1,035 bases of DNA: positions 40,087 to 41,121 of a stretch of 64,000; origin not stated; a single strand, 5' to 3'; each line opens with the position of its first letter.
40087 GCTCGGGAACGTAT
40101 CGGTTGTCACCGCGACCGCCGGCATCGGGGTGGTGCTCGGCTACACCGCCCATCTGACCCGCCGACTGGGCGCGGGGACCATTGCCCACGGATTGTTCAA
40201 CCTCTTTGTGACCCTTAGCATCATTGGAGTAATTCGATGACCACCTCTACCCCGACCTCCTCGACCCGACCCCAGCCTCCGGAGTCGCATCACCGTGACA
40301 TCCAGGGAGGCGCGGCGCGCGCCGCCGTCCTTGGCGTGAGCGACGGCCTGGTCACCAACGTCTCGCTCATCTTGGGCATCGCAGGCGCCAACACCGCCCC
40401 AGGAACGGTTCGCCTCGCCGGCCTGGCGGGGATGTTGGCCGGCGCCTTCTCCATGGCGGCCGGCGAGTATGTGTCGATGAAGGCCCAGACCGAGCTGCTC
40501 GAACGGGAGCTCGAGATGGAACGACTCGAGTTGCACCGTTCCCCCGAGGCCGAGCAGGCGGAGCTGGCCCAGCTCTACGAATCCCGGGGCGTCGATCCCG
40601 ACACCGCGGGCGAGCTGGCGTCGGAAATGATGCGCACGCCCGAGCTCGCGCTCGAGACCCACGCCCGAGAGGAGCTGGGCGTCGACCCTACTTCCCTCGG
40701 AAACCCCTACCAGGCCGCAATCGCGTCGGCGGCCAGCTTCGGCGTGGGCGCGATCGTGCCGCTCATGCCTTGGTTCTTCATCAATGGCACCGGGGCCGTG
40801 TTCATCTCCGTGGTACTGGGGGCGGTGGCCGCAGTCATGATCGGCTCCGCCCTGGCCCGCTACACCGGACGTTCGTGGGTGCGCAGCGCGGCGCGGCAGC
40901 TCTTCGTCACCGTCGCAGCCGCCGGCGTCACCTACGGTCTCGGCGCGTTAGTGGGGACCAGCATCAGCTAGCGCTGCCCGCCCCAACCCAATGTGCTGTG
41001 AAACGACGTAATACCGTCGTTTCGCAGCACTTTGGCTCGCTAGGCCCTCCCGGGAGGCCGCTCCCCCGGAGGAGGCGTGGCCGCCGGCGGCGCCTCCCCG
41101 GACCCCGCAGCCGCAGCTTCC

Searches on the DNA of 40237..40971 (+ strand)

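Call 33: search_rna_families(sources=[L007, L001, L002, L006], threshold=gathering)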
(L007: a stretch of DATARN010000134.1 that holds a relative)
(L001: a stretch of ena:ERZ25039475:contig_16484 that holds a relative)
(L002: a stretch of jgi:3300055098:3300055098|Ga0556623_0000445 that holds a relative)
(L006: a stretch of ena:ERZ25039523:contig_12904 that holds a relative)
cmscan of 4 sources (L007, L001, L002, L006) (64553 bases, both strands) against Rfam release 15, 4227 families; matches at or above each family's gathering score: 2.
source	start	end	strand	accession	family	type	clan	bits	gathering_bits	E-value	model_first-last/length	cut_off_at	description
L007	1603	1984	-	RF00010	RNaseP_bact_a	Gene; ribozyme;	CL00002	240.2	100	6.6e-77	1-367/367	no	Bacterial RNase P class A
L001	758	830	+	RF00005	tRNA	Gene; tRNA;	CL00001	71.8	29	1e-13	1-71/71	no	tRNA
